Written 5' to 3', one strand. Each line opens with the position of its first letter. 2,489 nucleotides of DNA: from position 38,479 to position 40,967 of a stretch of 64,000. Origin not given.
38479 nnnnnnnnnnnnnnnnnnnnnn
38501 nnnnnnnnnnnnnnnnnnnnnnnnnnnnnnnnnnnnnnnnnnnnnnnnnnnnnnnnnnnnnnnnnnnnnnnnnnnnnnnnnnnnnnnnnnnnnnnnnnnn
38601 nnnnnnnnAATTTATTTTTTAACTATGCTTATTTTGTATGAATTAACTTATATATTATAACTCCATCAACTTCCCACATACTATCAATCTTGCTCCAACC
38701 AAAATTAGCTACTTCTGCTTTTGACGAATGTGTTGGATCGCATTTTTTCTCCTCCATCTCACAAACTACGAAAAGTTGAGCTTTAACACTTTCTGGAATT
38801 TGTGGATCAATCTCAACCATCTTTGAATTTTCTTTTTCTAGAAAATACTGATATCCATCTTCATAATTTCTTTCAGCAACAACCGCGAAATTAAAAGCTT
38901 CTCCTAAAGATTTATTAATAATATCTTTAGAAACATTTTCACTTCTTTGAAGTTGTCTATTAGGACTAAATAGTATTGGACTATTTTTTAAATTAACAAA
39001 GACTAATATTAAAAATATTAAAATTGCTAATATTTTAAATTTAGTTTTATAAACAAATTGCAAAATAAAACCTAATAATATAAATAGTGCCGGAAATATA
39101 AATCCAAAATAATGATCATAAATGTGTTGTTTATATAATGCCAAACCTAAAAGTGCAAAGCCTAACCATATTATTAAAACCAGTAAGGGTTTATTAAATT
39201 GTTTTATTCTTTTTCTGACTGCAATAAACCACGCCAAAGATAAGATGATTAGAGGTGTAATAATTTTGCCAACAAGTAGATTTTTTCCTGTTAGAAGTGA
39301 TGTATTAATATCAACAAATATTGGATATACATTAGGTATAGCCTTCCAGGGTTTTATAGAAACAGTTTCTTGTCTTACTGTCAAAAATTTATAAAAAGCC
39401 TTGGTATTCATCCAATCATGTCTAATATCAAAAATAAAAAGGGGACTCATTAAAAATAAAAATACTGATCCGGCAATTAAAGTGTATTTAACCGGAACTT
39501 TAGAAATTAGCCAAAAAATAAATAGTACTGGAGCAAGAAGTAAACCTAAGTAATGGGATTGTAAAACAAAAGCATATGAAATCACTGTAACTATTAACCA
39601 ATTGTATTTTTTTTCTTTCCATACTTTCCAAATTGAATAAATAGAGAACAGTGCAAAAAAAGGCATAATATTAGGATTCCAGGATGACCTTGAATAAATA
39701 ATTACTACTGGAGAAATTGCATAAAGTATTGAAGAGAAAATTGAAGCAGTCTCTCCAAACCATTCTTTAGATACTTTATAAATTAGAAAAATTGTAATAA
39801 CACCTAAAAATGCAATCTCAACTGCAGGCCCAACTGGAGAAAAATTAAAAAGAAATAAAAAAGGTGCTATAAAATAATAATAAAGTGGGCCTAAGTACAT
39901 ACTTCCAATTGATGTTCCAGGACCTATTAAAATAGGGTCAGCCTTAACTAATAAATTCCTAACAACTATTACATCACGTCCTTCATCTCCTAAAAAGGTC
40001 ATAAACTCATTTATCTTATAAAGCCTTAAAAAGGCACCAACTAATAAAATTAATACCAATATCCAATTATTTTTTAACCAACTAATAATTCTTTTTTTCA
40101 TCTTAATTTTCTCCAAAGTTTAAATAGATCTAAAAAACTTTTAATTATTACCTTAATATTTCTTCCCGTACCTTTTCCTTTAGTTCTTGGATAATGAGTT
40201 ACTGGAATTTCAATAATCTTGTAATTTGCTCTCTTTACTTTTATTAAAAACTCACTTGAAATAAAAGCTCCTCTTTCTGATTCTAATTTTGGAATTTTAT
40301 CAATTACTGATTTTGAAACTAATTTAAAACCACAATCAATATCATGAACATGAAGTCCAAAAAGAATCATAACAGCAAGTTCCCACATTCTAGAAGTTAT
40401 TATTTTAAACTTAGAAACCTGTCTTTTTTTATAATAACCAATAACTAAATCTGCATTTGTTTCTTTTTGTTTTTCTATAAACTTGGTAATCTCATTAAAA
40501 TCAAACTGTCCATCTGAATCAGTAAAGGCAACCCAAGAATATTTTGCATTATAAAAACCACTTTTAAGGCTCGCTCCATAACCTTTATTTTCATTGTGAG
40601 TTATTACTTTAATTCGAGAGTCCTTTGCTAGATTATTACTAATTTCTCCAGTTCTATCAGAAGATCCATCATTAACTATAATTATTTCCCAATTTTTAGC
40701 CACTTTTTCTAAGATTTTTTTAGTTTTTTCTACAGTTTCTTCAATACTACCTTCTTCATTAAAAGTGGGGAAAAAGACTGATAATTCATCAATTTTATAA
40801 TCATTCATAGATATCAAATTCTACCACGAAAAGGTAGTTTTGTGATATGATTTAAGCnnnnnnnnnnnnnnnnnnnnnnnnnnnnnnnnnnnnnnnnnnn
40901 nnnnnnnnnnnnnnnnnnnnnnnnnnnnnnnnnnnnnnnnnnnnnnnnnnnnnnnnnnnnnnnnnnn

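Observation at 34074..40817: Two repeated GT2 (polyprenyl-P-sugar synthase) + GT-C modules, the ArnC/ArnT or DPM1/PMT donor-transferase logic in duplicate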

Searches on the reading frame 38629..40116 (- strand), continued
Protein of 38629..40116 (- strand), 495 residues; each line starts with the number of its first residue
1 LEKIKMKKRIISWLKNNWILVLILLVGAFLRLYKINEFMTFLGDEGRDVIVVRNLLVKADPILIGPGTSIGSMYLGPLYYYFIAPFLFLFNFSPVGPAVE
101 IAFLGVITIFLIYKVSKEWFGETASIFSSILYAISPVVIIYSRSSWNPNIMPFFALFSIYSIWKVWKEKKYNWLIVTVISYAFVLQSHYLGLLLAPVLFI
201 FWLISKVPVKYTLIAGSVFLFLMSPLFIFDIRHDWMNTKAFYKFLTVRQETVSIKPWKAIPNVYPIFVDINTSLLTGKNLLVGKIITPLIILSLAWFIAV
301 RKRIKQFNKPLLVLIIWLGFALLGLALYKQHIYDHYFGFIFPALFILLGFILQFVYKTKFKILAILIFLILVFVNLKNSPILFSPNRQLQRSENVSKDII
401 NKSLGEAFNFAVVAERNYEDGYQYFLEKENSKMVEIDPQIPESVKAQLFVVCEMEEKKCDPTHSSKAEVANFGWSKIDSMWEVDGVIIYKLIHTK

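Call 57: fold_search(model_id=the predicted structure, library=pdb)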
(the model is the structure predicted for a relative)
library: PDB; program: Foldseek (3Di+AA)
matches with E <= 10: 765; with E <= 0.001: 236
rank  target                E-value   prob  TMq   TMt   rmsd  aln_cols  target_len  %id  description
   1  9asc_A                1.5e-11  1.00  0.31  0.65   7.7       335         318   22  Cryo-EM Structure of the Glycosyltransferase ArnC from Salmonella enterica in the UDP-bound State Determined on Talos  (released 2025-02-05)
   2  9bhe_A                5.6e-11  1.00  0.32  0.68   6.9       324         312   22  Salmonella undecaprenyl-phosphate 4-deoxy-4-formamido-L-arabinose transferase (ArnC) bound to UDP (released 2025-02-12)
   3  9bhc_B                6.1e-11  1.00  0.29  0.65   9.3       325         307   21  Salmonella undecaprenyl-phosphate 4-deoxy-4-formamido-L-arabinose transferase (ArnC) (released 2025-02-12)
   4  9bhe_B                6.7e-11  1.00  0.31  0.67   7.5       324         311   22  Salmonella undecaprenyl-phosphate 4-deoxy-4-formamido-L-arabinose transferase (ArnC) bound to UDP (released 2025-02-12)
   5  9bhc_A                8.3e-11  1.00  0.29  0.63   7.6       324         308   21  Salmonella undecaprenyl-phosphate 4-deoxy-4-formamido-L-arabinose transferase (ArnC) (released 2025-02-12)
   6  9b77_A                8.3e-11  1.00  0.29  0.63   7.8       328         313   21  Cryo-EM Structure of the Glycosyltransferase ArnC from Salmonella enterica in the Apo State Determined on Krios micros (released 2025-02-05)
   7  5mlz                  9.9e-11  1.00  0.30  0.57  13.5       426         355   19  Dolichyl phosphate mannose synthase in complex with GDP and Mg2+ (released 2017-08-09)
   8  8vxh_A                1.2e-10  1.00  0.29  0.62   7.6       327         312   21  Cryo-EM Structure of the Glycosyltransferase ArnC from Salmonella enterica in the Apo State Determined on Talos Arctic (released 2025-02-05)
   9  9ep0                  3.2e-10  1.00  0.29  0.57  13.6       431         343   19  Dolichyl phosphate mannose synthase in complex with donor (GDP-Man) and traces of acceptor (Dol55P) and product (Dol55P- (released 2025-10-01)
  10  9nyd_A                1.3e-09  1.00  0.29  0.62   8.0       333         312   18  Cryo-EM structure of the glycosyltransferase GtrB in the pre-catalysis and product-bound state (released 2025-12-17)
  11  5mm1                  1.5e-09  1.00  0.28  0.55  13.3       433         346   20  Dolichyl phosphate mannose synthase in complex with GDP and dolichyl phosphate mannose (released 2017-08-09)
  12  9nyf_A                2.0e-09  1.00  0.28  0.62   8.6       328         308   18  Cryo-EM structure of the glycosyltransferase GtrB (tetramer volume) (released 2025-12-17)
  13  9hwj_A                2.2e-09  1.00  0.26  0.60   3.2       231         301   21  Structure of Undecaprenyl-phosphate 4-deoxy-4-formamido-L-arabinose transferase embedded in nanodisc (released 2026-01-14)
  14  9nyc_A                2.6e-09  1.00  0.27  0.59  10.6       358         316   17  Cryo-EM structure of the glycosyltransferase GtrB in the substrate-bound state (released 2025-12-17)
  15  9nyd_C                1.1e-08  1.00  0.27  0.60   9.6       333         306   17  Cryo-EM structure of the glycosyltransferase GtrB in the pre-catalysis and product-bound state (released 2025-12-17)
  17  5f15                  1.5e-08  1.00  0.47  0.60   8.4       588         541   12  Crystal Structure of ArnT from Cupriavidus metallidurans bound to Undecaprenyl phosphate (released 2016-02-17)
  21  5ezm                  5.8e-08  1.00  0.44  0.57   8.2       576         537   12  Crystal Structure of ArnT from Cupriavidus metallidurans in the apo state (released 2016-02-17)
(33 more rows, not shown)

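Call 70: search_protein_representatives(protein=P0004)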
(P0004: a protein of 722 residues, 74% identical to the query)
Query: 722 residues. Proteins with E-value up to 0.001 (for the whole library): 127727; up to 1e-10: 16075; up to 1e-30: 1143. The best 150 are listed.
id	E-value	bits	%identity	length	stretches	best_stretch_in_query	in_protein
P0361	1.0e-210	718.4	55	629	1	89-722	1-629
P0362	2.2e-190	651.2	49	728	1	3-720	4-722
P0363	1.6e-183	628.5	46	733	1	3-722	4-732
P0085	2.2e-174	598.3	61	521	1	222-722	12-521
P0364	1.4e-144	499.7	54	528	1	228-721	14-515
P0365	4.0e-142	491.6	41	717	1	3-713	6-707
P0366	3.8e-141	488.4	52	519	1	237-721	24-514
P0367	1.5e-129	450.0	40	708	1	8-680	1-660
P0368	5.2e-129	448.3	52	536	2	231-426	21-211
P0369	7.3e-129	447.8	49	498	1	234-720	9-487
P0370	1.5e-127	443.4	53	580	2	430-720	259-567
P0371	1.5e-127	443.4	40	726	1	3-681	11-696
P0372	5.8e-126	438.2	50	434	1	1-424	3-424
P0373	1.3e-125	437.1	47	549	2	430-720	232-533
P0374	1.3e-124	433.8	49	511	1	226-722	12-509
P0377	7.2e-120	418.0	38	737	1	9-673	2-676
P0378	2.4e-118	413.0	36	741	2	232-720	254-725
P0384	4.9e-107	375.6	37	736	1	14-719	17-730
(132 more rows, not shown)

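Call 73: find_encoding_contigs(protein=P0384, flank=8000, max_places=2)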
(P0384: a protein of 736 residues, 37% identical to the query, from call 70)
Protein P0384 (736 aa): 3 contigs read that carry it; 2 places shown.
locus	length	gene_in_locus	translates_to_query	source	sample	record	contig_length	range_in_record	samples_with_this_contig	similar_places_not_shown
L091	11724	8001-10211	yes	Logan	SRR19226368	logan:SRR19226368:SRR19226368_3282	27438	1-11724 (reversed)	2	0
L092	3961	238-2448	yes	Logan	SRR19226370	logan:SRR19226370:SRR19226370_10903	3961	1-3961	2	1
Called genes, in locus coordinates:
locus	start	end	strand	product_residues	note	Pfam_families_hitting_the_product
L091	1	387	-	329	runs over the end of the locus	PF00891:Methyltransf_2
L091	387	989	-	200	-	-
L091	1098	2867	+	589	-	PF00486:Trans_reg_C, PF13181:TPR_8 (faint)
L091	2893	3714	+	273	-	-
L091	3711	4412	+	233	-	PF00731:AIRC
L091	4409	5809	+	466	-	PF01969:Ni_insertion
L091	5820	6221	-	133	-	PF00903:Glyoxalase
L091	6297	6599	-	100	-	-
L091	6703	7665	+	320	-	PF01965:DJ-1_PfpI, PF00165:HTH_AraC (faint), PF12833:HTH_18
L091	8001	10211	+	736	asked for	PF13231:PMT_2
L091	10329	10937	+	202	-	PF01814:Hemerythrin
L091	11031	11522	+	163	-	-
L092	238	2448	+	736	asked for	PF13231:PMT_2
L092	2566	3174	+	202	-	PF01814:Hemerythrin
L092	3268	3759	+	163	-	-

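Call 74: list_cluster_members(proteins=[P0384, P0362, P0363, P0365, P0367, P0371, P0377, P0378, P0004, P0069])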
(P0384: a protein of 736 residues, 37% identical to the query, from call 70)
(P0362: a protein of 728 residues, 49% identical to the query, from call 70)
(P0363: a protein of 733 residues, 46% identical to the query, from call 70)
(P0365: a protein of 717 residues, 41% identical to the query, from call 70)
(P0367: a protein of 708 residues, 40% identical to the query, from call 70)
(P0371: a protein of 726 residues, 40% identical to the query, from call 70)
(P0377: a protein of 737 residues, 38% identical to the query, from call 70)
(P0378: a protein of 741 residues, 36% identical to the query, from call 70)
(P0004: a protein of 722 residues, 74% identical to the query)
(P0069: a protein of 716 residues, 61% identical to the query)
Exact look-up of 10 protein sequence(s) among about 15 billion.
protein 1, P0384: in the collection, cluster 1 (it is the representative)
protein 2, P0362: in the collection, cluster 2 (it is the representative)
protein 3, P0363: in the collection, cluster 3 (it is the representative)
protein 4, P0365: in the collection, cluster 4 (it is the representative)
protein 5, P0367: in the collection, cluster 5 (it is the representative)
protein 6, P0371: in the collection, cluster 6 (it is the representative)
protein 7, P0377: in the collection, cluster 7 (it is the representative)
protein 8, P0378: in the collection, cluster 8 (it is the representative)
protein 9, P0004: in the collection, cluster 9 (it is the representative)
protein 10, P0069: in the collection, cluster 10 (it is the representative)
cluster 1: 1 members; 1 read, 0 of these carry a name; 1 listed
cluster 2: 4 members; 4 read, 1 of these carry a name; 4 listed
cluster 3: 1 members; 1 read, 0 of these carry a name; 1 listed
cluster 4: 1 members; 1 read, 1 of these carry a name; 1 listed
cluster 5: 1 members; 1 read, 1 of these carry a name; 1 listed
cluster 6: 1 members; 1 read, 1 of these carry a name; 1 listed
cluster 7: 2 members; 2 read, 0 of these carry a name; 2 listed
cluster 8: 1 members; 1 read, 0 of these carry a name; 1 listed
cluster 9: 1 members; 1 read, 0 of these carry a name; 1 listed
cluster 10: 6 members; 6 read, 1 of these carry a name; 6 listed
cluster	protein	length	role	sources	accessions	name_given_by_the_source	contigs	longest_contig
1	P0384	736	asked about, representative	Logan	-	-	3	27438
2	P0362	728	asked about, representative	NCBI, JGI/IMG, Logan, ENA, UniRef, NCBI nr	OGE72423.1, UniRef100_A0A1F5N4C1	hypothetical protein A3H40_04225 [Candidatus Daviesbacteria bacterium ... | Glycosyltransferase 2-like domain-containing protein n=1 Tax=Candidatus Daviesbacteria ... | MAG: hypothetical protein A3H40_04225 [Candidatus Daviesbacteria bacterium ...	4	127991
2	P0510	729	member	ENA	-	-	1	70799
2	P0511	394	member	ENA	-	-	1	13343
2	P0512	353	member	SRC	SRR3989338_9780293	-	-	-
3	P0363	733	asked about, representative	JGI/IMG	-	-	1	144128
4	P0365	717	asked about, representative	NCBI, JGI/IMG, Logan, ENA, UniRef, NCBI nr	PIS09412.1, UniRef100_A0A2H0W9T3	hypothetical protein COT75_01900 [Candidatus Beckwithbacteria bacterium ... | Glycosyltransferase 2-like domain-containing protein n=1 Tax=Candidatus Beckwithbacteria ... | MAG: hypothetical protein COT75_01900 [Candidatus Beckwithbacteria bacterium ...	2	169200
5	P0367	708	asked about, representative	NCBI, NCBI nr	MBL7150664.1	glycosyltransferase, partial [Candidatus Microgenomates bacterium] | glycosyltransferase [Candidatus Microgenomates bacterium]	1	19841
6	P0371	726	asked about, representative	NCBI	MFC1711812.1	glycosyltransferase [Patescibacteria group bacterium]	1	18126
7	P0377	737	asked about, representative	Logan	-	-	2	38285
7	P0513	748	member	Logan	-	-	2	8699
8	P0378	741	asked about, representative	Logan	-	-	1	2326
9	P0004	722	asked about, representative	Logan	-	-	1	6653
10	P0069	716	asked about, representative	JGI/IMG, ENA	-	-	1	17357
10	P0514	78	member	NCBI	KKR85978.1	MAG: hypothetical protein UU32_C0025G0001, partial [Candidatus Woesebacteria bacterium ...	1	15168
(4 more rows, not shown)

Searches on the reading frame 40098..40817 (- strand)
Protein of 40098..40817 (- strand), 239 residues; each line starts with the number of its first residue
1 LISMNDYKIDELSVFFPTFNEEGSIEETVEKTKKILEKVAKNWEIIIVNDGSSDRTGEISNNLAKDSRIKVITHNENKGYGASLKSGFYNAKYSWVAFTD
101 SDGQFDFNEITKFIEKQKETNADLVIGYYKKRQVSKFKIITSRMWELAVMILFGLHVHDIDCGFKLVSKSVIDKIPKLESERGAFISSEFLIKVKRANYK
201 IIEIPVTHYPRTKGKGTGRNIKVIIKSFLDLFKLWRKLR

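Call 4: search_protein_families(library=pfam, proteins=[window:40098-40817:-], max_evalue=0.01)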
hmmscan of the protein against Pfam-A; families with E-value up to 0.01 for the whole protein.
window:40098-40817:- (239 aa): 3 families
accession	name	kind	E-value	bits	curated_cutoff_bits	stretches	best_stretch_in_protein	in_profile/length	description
PF00535.33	Glycos_transf_2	-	2.7e-32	112.5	23.3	1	13-175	1-167/168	Glycosyl transferase family 2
PF10111.15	Glyco_tranf_2_2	-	5.2e-07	29.9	27.3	1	13-130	1-127/276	Glycosyltransferase like family 2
PF13641.12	Glyco_tranf_2_3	-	0.0015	19.1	27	1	12-102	3-96/230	Glycosyltransferase like family 2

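Call 5: search_protein_families(library=ncbifam, proteins=[window:40098-40817:-], max_evalue=0.01)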
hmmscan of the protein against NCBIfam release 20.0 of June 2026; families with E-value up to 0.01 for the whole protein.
window:40098-40817:- (239 aa): 24 families
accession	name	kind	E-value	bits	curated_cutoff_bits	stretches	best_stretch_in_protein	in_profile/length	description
NF007986.1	PRK10714.1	equivalog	3.7e-24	85.3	529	1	8-224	4-216/316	undecaprenyl-phosphate 4-deoxy-4-formamido-L-arabinose transferase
TIGR03937.1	PgaC_IcaA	equivalog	2.3e-18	66.3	422.3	1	5-118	40-151/407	poly-beta-1,6-N-acetyl-D-glucosamine synthase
NF047683.1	TeichurnBiosyTuaG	equivalog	1.9e-17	63.8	400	1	10-123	6-117/252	teichuronic acid biosynthesis protein TuaG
TIGR04182.1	glyco_TIGR04182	equivalog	5.5e-17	62.1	325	1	12-217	2-199/293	S-layer glycoprotein N-glycosyltransferase AglJ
NF047588.1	GlcsyltransPgfSStrep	equivalog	1.5e-16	60.5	500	1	12-179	3-171/308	glycosyltransferase PgfS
NF041391.1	DPhHxTase_Halo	equivalog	2e-16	59.6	375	1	18-211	3-186/213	dolichyl-phosphate hexose transferase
NF058614.1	PPMAGASynPpgS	equivalog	1.3e-15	57.5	370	1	14-228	4-220/226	polyprenyl-phospho-N-acetylgalactosaminyl synthase PpgS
NF007482.0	PRK10073.1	equivalog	1.5e-12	47.2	423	1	10-124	6-117/334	glycosyltransferase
NF041875.1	EPS_EpsD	equivalog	3.6e-11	43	370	1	12-128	1-115/325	exopolysaccharide biosynthesis glycosyltransferase EpsD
NF053739.1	GlytfEpsEBac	equivalog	9.9e-11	41.1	450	1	12-105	3-95/265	glycosyltransferase EpsE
TIGR04283.1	glyco_like_mftF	equivalog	2.7e-10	40.2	182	1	12-117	1-100/221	TIGR04283 family arsenosugar biosynthesis glycosyltransferase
TIGR03965.1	mycofact_glyco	equivalog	6.4e-10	38.5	280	1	9-102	73-164/467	mycofactocin biosynthesis glycosyltransferase MftF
NF038302.1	EPS_HpsE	equivalog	2.5e-09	36.5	300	1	11-114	2-108/307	hormogonium polysaccharide biosynthesis glycosyltransferase HpsE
NF050050.1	ProtGlycPglI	equivalog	4.2e-09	36.2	500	1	11-122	3-113/306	GalNAc(5)-diNAcBac-PP-undecaprenol beta-1,3-glucosyltransferase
NF041394.1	GtaseAglG_Halo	equivalog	4.4e-08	32.8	440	1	13-129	4-119/304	glucosyl-dolichyl phosphate glucuronosyltransferase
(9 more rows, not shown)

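Call 12: search_solved_structures(query=window:40098-40817:-, max_evalue=0.001)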
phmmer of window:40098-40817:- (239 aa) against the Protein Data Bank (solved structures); distinct sequences matched with E-value up to 0.001: 18.
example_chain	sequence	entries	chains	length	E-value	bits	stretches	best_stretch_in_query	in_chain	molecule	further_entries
9bhc_C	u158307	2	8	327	7.1e-19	71.4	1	9-216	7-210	Undecaprenyl-phosphate 4-deoxy-4-formamido-L-arabinose transferase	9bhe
8vxh_A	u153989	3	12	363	7.7e-19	71.3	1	8-216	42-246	Undecaprenyl-phosphate 4-deoxy-4-formamido-L-arabinose transferase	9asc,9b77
9hwj_A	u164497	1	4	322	7.5e-17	64.8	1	8-217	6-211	Undecaprenyl-phosphate 4-deoxy-4-formamido-L-arabinose transferase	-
5mlz_A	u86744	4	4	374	1.2e-14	57.5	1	11-226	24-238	Dolichol monophosphate mannose synthase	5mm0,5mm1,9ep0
5eke_A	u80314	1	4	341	5e-11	45.7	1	11-191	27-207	Uncharacterized glycosyltransferase sll0501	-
5ekp_C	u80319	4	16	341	5.1e-11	45.7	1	11-191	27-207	Uncharacterized glycosyltransferase sll0501 | Glycosyltransferase sll0501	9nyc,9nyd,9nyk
9nye_A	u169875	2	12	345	5.3e-11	45.7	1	11-191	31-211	Glycosyltransferase sll0501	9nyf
5hea_A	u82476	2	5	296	9.5e-09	38.3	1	12-104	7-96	Putative glycosyltransferase (GalT1)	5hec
2z87_A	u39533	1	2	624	6.4e-08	35.6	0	8-103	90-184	Chondroitin synthase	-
2z86_A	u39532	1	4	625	6.4e-08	35.6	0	8-103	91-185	Chondroitin synthase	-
3bcv_A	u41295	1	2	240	2.8e-07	33.5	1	9-123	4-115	Putative glycosyltransferase protein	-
6p61_A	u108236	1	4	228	4e-07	33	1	11-110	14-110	Glycosyltransferase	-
6h1j_A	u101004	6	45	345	1e-06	31.7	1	10-174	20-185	Probable ss-1,3-N-acetylglucosaminyltransferase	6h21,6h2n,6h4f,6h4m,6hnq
8vh7_A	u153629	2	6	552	3.2e-06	30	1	28-112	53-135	Heparosan synthase B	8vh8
8viw_A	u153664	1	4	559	3.4e-06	29.9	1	28-112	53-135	Heparosan synthase B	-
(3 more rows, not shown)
